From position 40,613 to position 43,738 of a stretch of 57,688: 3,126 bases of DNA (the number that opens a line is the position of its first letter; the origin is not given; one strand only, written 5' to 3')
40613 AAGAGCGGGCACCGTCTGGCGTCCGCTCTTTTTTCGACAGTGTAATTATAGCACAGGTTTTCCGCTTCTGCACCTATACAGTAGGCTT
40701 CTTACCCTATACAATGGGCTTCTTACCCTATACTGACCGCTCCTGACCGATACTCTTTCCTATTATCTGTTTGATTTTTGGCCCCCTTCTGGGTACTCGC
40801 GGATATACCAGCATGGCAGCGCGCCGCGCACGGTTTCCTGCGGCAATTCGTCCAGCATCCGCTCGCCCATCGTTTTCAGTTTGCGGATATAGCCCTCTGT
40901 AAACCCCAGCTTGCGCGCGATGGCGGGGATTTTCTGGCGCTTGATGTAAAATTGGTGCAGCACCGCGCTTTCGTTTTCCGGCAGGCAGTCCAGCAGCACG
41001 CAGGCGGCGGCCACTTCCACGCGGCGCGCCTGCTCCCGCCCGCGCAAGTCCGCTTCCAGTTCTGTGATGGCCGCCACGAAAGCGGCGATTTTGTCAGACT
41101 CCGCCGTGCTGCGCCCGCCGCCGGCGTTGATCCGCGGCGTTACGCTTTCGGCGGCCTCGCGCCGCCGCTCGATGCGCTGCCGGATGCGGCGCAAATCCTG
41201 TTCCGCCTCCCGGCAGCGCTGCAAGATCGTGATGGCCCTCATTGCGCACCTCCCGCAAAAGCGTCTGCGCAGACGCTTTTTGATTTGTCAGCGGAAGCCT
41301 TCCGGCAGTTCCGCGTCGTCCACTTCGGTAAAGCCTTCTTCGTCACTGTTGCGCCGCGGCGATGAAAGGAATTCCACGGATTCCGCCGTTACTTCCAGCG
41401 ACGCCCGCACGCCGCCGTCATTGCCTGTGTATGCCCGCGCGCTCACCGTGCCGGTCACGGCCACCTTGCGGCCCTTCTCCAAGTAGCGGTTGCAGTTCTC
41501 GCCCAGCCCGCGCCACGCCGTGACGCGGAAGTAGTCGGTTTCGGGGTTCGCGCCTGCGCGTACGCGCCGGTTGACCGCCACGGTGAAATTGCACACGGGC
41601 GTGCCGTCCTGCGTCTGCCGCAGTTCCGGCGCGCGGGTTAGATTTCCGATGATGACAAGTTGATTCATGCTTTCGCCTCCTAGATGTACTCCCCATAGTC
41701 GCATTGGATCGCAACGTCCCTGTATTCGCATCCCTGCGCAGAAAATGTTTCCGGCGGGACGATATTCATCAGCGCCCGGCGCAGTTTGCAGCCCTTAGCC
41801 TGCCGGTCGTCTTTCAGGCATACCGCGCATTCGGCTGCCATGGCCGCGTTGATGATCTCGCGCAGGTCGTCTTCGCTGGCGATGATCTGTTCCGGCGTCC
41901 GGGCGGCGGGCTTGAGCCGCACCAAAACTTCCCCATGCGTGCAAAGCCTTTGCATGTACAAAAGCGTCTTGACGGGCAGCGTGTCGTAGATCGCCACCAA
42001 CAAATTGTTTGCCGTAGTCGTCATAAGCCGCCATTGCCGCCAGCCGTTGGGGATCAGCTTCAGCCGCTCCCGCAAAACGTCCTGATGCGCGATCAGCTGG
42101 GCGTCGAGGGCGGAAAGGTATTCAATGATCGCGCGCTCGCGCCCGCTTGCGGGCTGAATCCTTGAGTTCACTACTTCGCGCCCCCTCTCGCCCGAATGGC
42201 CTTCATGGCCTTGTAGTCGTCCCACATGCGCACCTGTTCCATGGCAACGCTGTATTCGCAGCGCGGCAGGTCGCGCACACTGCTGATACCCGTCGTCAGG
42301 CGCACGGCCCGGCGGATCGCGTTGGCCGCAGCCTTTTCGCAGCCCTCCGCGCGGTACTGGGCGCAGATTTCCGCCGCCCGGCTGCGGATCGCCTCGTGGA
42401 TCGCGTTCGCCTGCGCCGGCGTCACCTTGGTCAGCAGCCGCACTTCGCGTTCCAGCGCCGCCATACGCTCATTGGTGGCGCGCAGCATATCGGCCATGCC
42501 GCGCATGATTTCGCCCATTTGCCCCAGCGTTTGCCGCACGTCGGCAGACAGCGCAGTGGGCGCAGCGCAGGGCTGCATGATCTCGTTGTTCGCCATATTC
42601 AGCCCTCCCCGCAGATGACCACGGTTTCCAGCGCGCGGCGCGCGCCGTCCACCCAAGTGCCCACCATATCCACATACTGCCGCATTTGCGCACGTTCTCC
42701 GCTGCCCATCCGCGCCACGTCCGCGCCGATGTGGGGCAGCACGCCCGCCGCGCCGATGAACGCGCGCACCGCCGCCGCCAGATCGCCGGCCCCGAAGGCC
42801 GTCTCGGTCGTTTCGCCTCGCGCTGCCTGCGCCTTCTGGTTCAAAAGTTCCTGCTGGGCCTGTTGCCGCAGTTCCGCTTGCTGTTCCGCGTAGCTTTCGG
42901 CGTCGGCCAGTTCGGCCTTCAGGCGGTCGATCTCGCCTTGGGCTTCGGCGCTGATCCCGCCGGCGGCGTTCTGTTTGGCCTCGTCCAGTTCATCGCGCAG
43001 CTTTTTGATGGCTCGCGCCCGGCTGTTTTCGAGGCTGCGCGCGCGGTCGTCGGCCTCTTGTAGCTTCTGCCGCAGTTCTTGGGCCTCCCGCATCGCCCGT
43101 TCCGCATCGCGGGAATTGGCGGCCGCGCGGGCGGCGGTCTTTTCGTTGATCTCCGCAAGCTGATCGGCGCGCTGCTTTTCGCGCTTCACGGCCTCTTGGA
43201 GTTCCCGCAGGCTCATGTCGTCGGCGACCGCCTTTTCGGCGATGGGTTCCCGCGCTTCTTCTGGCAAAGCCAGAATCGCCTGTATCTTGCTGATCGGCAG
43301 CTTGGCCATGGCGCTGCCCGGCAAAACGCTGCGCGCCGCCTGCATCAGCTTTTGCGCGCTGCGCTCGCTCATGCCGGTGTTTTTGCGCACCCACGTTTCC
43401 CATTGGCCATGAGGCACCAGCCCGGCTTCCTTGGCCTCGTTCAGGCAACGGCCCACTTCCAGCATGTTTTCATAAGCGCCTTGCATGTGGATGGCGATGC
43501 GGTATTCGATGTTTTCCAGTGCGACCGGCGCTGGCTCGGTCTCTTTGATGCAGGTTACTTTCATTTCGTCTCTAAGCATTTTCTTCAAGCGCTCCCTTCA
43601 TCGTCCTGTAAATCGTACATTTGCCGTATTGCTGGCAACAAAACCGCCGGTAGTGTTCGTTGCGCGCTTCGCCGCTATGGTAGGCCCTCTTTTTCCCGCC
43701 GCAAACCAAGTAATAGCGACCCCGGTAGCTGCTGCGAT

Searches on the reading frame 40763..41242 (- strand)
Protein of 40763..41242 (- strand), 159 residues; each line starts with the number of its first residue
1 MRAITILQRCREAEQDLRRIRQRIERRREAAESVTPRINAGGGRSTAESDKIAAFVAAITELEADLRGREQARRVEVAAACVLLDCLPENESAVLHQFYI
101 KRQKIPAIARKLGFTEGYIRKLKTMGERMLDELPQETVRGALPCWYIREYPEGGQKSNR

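Call 89: search_protein_families(library=pfam, proteins=[window:40763-41242:-], max_evalue=0.05)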
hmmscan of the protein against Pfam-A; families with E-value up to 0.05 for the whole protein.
window:40763-41242:- (159 aa): 2 families
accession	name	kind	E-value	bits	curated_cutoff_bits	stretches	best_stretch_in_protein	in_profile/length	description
PF04545.22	Sigma70_r4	-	0.00052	19.9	24.1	1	83-123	1-41/50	Sigma-70, region 4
PF08281.18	Sigma70_r4_2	-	0.038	14.1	25.7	0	83-122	7-46/54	Sigma-70, region 4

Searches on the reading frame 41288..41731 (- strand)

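Call 89: search_protein_families(library=pfam, proteins=[window:41288-41731:-], max_evalue=0.05)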
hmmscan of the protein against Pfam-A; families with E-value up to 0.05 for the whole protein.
window:41288-41731:- (147 aa): 3 families
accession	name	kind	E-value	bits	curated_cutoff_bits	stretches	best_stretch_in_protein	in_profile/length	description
PF00436.31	SSB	-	1.7e-30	105.6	26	1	22-122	1-104/104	Single-strand binding protein family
PF01336.31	tRNA_anti-codon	-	0.00016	22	27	1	64-121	25-74/75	OB-fold nucleic acid binding domain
PF22657.2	SSB_1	-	0.027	15.1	27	1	23-97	1-76/91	Another single-strand binding protein family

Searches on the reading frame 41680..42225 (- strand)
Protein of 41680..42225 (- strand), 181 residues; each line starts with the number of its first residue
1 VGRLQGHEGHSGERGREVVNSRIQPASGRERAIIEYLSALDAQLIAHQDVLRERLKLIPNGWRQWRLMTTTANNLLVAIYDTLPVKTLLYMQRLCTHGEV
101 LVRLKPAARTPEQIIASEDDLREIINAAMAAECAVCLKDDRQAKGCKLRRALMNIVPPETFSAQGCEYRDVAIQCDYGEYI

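Call 89: search_protein_families(library=pfam, proteins=[window:41680-42225:-], max_evalue=0.05)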
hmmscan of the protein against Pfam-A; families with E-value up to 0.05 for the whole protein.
window:41680-42225:- (181 aa): 1 family
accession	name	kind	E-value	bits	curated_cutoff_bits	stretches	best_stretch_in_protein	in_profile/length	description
PF18892.5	DUF5651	-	6.2e-05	23.2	27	1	118-169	3-52/53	Family of unknown function (DUF5651)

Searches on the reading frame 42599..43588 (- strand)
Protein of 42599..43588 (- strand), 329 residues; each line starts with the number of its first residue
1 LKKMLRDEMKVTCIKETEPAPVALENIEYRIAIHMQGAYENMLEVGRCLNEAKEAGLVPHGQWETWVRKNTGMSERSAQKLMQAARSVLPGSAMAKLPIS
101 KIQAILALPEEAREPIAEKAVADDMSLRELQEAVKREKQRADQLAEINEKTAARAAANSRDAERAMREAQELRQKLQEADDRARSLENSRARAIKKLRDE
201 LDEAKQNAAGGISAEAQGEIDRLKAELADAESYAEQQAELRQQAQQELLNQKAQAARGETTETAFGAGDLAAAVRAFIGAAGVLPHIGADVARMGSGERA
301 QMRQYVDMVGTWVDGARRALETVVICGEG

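Call 89: search_protein_families(library=pfam, proteins=[window:42599-43588:-], max_evalue=0.05)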
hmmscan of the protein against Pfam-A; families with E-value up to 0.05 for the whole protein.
window:42599-43588:- (329 aa): 4 families
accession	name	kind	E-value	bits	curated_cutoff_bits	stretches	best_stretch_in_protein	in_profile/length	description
PF11300.13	DUF3102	-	1.6e-14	54.7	24.4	1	40-136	23-128/129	Protein of unknown function (DUF3102)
PF09762.14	CCDC93_CC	-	0.0012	18.4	30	1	75-262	65-245/429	CCDC93 coiled-coil domain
PF04748.18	Polysacc_deac_2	-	0.0062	16.1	27.5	1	101-183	45-128/212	Divergent polysaccharide deacetylase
PF14362.11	DUF4407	-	0.0091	15.8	31.3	1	146-266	112-239/297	Domain of unknown function (DUF4407)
